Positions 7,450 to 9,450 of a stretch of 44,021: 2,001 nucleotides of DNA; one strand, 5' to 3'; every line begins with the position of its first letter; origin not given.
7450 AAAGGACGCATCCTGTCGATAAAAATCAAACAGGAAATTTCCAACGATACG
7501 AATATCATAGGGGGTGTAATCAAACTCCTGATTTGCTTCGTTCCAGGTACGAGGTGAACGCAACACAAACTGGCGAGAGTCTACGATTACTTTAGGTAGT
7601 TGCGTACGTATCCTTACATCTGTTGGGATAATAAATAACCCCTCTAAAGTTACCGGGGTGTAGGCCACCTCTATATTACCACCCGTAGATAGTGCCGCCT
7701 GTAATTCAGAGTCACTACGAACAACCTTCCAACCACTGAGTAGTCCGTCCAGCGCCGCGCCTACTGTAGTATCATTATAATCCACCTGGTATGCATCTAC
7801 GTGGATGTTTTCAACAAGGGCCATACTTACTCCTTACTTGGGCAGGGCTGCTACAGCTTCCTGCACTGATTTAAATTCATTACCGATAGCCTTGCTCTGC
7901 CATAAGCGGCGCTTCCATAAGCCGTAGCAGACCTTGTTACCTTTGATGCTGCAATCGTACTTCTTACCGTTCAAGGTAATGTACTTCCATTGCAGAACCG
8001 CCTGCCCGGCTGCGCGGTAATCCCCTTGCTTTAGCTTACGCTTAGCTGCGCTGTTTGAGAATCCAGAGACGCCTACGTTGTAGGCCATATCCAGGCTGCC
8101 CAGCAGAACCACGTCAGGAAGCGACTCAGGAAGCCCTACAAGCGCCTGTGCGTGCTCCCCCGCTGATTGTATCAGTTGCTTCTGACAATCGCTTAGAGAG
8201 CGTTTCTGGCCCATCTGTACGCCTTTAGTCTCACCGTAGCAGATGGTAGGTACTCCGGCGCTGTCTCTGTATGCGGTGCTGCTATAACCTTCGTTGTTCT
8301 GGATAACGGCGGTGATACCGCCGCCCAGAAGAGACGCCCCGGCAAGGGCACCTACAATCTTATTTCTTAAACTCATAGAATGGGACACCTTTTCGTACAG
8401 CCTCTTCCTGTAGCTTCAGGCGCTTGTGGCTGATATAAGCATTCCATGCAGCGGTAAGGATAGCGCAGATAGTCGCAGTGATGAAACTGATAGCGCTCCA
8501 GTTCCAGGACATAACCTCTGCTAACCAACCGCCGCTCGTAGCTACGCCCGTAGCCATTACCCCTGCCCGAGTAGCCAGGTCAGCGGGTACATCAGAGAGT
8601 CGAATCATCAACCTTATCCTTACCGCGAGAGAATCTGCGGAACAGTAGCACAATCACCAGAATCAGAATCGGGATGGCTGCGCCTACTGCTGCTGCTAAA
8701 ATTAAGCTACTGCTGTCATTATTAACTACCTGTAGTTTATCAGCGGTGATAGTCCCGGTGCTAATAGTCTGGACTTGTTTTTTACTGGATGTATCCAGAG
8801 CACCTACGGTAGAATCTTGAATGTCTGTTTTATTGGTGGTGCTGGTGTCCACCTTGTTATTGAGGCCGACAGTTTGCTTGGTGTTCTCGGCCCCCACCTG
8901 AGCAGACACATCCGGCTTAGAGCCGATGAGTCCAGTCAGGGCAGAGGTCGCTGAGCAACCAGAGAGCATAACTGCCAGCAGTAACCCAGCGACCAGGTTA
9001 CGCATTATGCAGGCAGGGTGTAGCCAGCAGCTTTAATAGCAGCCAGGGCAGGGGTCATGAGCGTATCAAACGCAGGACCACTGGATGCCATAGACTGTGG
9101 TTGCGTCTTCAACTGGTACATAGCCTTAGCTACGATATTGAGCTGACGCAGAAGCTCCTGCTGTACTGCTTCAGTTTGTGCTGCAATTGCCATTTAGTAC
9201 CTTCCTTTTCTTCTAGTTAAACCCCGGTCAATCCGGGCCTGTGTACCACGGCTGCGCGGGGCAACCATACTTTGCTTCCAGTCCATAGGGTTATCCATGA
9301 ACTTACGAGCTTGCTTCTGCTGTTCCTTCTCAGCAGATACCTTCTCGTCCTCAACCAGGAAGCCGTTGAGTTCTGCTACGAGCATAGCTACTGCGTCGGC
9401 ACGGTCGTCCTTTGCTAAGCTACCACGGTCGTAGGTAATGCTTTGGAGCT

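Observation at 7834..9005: Lysis cassette reads as u-spanin + pinholin-like holin + SAR endolysin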

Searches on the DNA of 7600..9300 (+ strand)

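Call 3: search_dna_similar(query=window:7600-9300:+, collection=phages, mode=near, max_rows=25)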
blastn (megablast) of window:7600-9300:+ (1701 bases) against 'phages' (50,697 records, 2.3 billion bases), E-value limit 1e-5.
Records with a match: 107; places in all: 107; records where one place covers at least 80% of the query: 4.
Best place of each record, by identity: 95-99% 1; 90-95% 4; 80-90% 5; 60-80% 97.
By first word of the organism name: Klebsiella 90; Enterobacter 5; Escherichia 5; Salmonella 2; Listeria 2; Acinetobacter 1; Drulisvirus 1; Phage 1.
By host as written in the record: Klebsiella pneumoniae 47; - 11; Klebsiella pneumoniae OMCS-22-1557 6; Enterobacter cloacae 3; Klebsiella sp. RSUH15 3; Klebsiella michiganensis 3; Klebsiella pneumoniae ATCC 700603 3; Klebsiella pneumoniae 07RAFM-KPN-552 2; and 26 more.
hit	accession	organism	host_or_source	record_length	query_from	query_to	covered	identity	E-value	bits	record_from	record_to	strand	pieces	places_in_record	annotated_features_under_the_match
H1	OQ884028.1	Enterobacter phage SDFMU_Pec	Enterobacter cloacae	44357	233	1701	86%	93.3%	0e+0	2170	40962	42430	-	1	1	putative endolysin | hypothetical protein (x2) | putative transmembrane protein | putative DNA maturase B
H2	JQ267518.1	Enterobacter phage phiKDA1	Enterobacter cloacae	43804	229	1701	87%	91.3%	0e+0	2027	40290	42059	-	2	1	putative endolysin | hypothetical protein (x3) | putative transmembrane protein | putative DNA maturase B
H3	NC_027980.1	Enterobacter phage phiKDA1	Enterobacter cloacae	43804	229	1701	87%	91.3%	0e+0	2027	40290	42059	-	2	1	putative endolysin | Rz-like spanin | hypothetical protein (x2) | putative transmembrane protein | terminase large subunit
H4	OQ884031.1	Enterobacter phage SDFMU_EhYP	Enterobacter hormaechei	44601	218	1701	87%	90.0%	0e+0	1922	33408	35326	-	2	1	putative endolysin | hypothetical protein (x5) | putative transmembrane protein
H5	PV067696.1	Enterobacter phage Entb_48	Enterobacter hormaechei 30746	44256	460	1701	73%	92.8%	0e+0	1801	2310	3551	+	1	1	U-spanin | hypothetical protein (x3) | terminase large subunit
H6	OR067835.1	Salmonella phage KKP 3828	Salmonella enterica subsp. enterica ...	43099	753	1701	56%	95.7%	0e+0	1526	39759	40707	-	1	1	hypothetical protein (x5)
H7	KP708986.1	Klebsiella phage vB_KpnP_SU552A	Klebsiella pneumoniae 07RAFM-KPN-552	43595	529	1408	44%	77.4%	2e-67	432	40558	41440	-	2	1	putative spanin | putative holin | putative endolysin | hypothetical protein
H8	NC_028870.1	Klebsiella phage vB_KpnP_SU552A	Klebsiella pneumoniae 07RAFM-KPN-552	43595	529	1408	44%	77.4%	2e-67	432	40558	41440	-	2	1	Rz-like spanin | holin | putative endolysin | hypothetical protein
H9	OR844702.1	Escherichia phage ECO104 4-5-2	Escherichia coli O104:H4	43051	192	782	35%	75.1%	2e-68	267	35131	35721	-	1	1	record has no annotation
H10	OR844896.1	Escherichia phage ECO121 2-1-1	Escherichia coli O121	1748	192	782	35%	75.1%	2e-68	267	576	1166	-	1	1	record has no annotation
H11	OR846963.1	Listeria phage LM 4-11-1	Listeria monocytogenes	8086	192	782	35%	75.1%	2e-68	267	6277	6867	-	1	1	record has no annotation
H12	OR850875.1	Salmonella phage S.Kent 1-2-1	Salmonella enterica subsp. enterica ...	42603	192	782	35%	75.1%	2e-68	267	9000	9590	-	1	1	record has no annotation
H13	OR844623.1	Escherichia phage ECO26.1 3-1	Escherichia coli O26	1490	192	779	35%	75.1%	2e-68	267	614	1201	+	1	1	record has no annotation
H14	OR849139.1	Listeria phage LM 4-14-1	Listeria monocytogenes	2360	192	779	35%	75.1%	2e-68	267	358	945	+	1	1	record has no annotation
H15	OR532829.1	Klebsiella phage RCIP0035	Klebsiella pneumoniae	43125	456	982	31%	75.3%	1e-60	241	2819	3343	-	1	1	hypothetical protein (x2)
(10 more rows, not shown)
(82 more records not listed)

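Call 6: get_annotated_region(hit=H5, flank=2500)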
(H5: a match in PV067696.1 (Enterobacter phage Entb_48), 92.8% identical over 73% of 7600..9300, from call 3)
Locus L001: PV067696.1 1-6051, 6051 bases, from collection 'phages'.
description: Enterobacter phage Entb_48, complete genome.
organism: Enterobacter phage Entb_48 (NCBI taxid 3394620)
taxonomy: Viruses
host: Enterobacter hormaechei 30746; source: wastewater; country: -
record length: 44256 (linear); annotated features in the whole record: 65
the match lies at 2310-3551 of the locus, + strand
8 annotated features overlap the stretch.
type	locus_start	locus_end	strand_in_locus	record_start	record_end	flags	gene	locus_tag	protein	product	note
CDS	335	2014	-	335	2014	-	-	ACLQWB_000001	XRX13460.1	hypothetical protein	-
CDS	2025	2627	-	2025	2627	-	-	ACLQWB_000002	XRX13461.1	hypothetical protein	-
CDS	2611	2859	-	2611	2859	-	-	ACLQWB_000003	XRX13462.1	hypothetical protein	-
CDS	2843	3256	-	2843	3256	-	-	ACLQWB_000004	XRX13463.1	U-spanin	-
CDS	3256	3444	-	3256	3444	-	-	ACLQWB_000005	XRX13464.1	hypothetical protein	-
CDS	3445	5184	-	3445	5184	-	-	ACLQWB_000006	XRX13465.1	terminase large subunit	gp19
CDS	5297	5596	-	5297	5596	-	-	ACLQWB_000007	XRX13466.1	hypothetical protein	-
CDS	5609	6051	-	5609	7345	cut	-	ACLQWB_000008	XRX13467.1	hypothetical protein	-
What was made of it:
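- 8592..9005 (-): Unimolecular spanin (u-spanin), 137 aa, T1 gp11 family. Annotated 'U-spanin' in Enterobacter phage Entb_48 (call 6).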

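Call 7: get_annotated_region(hit=H3, flank=2500)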
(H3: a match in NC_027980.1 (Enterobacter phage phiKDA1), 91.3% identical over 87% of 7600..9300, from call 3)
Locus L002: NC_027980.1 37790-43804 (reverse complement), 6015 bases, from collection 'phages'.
description: Enterobacter phage phiKDA1, complete genome.
organism: Enterobacter phage phiKDA1 (NCBI taxid 1147139)
taxonomy: Viruses; Duplodnaviria; Heunggongvirae; Uroviricota; Caudoviricetes; Autographiviridae; Slopekvirinae; Koutsourovirus; Koutsourovirus KDA1
host: Enterobacter cloacae; source: -; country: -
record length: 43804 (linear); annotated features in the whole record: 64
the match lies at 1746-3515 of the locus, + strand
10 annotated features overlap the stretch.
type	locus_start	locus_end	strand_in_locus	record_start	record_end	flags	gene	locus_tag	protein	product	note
repeat_region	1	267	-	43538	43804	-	-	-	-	-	right direct repeat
CDS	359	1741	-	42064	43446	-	-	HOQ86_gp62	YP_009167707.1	tail spike protein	gpORF61; similar to tailspike protein of Escherichia phage vB_EcoM_CBA120 (AEM91898.1)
CDS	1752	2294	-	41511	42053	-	-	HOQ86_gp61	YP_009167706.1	putative endolysin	gpORF60; similar to endolysin of Klebsiella phage KP34 (YP_003347650.1)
CDS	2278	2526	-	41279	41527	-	-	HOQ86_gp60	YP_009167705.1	putative transmembrane protein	gpORF59; similar to hypothetical transmembrane protein of Klebsiella bphage KP34 (ACY66729.1)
CDS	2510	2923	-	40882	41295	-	-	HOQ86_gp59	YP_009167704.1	Rz-like spanin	gpORF58; putative RzlA; similar to hypothetical protein of Klebsiella phage KP34 (YP_003347648.1)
CDS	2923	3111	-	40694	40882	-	-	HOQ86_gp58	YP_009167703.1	hypothetical protein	gpORF57; similar to hypothetical protein of Klebsiella phage KP34 (YP_003347647.1)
CDS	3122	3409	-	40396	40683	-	-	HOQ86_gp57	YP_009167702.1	hypothetical protein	gpORF56; similar to hypothetical protein of Pantoea phage LIMElight (XP_002464086.1)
CDS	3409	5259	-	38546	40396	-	-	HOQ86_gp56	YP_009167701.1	terminase large subunit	gpORF55; similar to putative DNA maturase B of Klebsiella phage KP34 (YP_003347645.1)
CDS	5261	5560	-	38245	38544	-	-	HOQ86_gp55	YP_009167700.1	terminase small subunit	gpORF54; similar to putative DNA maturase A of Klebsiella phage KP34 (YP_003347644.1)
CDS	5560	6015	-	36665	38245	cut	-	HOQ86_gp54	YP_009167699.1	tail fiber protein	gpORF53; similar in the N-terminal moiety to putative tail fiber protein of Klebsiella phage KP34 (YP_00334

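Call 8: get_annotated_region(hit=H8, flank=2500)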
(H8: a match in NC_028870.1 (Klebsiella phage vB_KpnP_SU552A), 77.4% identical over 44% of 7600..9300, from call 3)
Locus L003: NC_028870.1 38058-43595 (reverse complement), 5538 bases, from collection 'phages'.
description: Klebsiella phage vB_KpnP_SU552A, complete genome.
organism: Klebsiella phage vB_KpnP_SU552A (NCBI taxid 1610835)
taxonomy: Viruses; Duplodnaviria; Heunggongvirae; Uroviricota; Caudoviricetes; Autographiviridae; Slopekvirinae; Drulisvirus; Drulisvirus SU552A
host: Klebsiella pneumoniae 07RAFM-KPN-552; source: -; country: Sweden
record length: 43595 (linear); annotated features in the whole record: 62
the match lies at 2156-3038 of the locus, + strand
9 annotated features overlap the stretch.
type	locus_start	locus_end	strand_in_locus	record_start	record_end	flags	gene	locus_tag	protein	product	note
repeat_region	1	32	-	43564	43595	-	-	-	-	-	right direct repeat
CDS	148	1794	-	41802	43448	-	-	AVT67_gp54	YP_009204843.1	tail protein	-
CDS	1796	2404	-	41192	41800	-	-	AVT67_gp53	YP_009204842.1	putative endolysin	-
CDS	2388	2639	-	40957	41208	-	-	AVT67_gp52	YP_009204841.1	holin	-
CDS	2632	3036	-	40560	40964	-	-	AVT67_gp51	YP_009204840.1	Rz-like spanin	-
CDS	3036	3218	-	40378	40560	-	-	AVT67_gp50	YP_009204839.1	hypothetical protein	-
CDS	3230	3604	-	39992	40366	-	-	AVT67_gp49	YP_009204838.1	hypothetical protein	-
CDS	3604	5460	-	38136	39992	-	-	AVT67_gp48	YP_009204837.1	terminase large subunit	-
CDS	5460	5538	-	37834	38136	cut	-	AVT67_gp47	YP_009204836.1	terminase small subunit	-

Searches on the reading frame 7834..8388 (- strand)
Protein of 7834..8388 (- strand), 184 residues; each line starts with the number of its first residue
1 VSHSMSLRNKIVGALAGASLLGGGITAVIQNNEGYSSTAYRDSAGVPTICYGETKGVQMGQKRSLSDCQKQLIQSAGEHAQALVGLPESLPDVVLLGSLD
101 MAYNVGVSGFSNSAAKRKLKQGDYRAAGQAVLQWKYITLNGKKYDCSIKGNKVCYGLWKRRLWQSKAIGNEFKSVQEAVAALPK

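Call 4: search_protein_families(library=pfam, proteins=[window:7834-8388:-], max_evalue=1)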
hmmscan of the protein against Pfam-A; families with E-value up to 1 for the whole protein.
window:7834-8388:- (184 aa): 1 family
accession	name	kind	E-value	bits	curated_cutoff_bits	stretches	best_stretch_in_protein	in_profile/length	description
PF00959.24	Phage_lysozyme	-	7.3e-21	75.2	22.3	1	31-161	2-122/125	Phage lysozyme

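Call 5: search_protein_families(library=phrogs, proteins=[window:7834-8388:-], max_evalue=0.01)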
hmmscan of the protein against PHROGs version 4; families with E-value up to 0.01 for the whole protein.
window:7834-8388:- (184 aa): 5 families
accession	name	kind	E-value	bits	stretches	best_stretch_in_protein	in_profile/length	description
phrog_7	-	lysis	4.3e-37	128.7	1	21-181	554-708/873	endolysin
phrog_7910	-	lysis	1.2e-05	26.8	1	86-142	21-75/96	endolysin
phrog_33083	-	lysis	2e-05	24.5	1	28-147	10-129/456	endolysin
phrog_6543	-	unknown function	6.6e-05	24.1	1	13-55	20-57/71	-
phrog_10457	-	lysis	0.00054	21.1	1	100-138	37-75/95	endolysin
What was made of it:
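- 7834..8376 (-): SAR-type endolysin, 180 aa, phage lysozyme (Pfam PF00959). The SAR segment is encoded at 8302-8358 and the catalytic E-x8-D-x5-T triad at 8245-8292. PF00959 at 75 bits (call 4). phrog_7 endolysin (call 5).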

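Call 14: search_solved_structures(query=window:7834-8376:-, max_evalue=0.001, show_alignments=3)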
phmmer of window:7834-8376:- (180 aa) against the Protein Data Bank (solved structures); distinct sequences matched with E-value up to 0.001: 13.
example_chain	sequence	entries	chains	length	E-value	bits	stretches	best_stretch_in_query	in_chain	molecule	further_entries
3hde_A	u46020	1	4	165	1.4e-11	47.5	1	3-138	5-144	Lysozyme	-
4zpu_A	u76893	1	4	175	2.6e-11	46.7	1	3-139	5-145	Lysozyme RrrD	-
3hdf_A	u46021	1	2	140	2e-10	43.8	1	29-138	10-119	Lysozyme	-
7m5i_B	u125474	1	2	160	1.3e-08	37.8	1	25-142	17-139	Endolysin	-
2anv_A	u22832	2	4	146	2.7e-07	33.6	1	18-132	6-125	Lysozyme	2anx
7u1z_B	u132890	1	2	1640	1.2e-06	31.5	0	121-143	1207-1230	Toxin A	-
8app_A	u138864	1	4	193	5.9e-06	29.2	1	21-138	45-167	Endolysin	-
6et6_A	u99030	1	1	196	7.2e-06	28.9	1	5-131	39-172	Lysozyme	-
7pog_A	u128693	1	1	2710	1.1e-05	28.4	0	121-142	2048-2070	Toxin A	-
9mx1_A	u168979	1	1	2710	1.5e-05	27.9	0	121-143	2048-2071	Toxin A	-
9kbs_A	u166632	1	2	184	2e-05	27.5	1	5-131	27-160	Lysozyme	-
9kbq_A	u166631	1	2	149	7.5e-05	25.6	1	24-131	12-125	Lysozyme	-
9kbt_A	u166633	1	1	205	0.00019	24.3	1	23-138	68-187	Lysozyme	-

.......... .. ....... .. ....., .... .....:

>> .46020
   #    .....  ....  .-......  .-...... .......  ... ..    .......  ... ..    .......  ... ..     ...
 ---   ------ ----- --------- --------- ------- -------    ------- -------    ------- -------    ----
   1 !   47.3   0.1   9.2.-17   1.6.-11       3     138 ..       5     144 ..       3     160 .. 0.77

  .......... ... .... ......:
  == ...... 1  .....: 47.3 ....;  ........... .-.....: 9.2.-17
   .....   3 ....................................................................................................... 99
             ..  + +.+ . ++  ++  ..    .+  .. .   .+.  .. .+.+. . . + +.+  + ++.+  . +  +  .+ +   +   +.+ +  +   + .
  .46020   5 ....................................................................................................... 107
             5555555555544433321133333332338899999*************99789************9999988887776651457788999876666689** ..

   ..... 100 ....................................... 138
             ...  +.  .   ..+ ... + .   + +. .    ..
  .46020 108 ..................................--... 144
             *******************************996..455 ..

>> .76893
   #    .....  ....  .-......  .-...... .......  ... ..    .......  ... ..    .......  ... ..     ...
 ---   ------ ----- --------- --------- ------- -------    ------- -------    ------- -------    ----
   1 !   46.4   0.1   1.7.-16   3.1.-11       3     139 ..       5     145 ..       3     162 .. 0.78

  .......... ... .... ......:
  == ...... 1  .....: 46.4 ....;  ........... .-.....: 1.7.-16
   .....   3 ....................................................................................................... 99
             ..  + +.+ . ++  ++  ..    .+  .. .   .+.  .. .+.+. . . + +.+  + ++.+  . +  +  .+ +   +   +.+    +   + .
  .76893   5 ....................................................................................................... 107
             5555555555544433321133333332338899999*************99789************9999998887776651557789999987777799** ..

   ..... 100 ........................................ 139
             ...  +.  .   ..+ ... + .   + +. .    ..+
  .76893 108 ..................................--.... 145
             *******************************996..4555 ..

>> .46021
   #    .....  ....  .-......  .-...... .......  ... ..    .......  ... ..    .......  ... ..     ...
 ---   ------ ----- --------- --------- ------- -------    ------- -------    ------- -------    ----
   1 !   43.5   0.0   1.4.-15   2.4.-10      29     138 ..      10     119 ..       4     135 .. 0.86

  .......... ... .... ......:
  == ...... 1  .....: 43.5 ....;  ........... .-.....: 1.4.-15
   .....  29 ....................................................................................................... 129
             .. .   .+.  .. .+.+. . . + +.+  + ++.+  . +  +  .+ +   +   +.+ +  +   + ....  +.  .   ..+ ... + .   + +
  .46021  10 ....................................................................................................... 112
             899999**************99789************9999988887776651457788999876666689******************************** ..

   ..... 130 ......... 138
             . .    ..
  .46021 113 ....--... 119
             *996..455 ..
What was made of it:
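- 7834..8376 (-): R21 (3hde) at E 1.4e-11, with the alignment starting at residue 3 (call 14).
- On SAR endolysin (R21 type, phage lysozyme Pfam PF00959): E29, D38 and T44 align with the R21 Glu, Asp and Thr in 3hde and 3hdf (call 14).
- Closest known: Phage 21 S21 pinholin / R21 SAR endolysin. Same: The endolysin aligns with R21 (3hde/3hdf), including the SAR segment and the Glu-Asp-Thr triad (call 14).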

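Call 29: search_protein_families(library=ncbifam, proteins=[window:7837-8376:-], max_evalue=0.01)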
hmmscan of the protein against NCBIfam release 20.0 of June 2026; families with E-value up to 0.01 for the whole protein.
window:7837-8376:- (180 aa): 1 family
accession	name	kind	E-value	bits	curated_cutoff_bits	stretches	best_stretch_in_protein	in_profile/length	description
NF058676.1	BaGTA_endo_BgtA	equivalog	7.3e-12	45.3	315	1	23-160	10-151/220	gene transfer agent endolysin BgtA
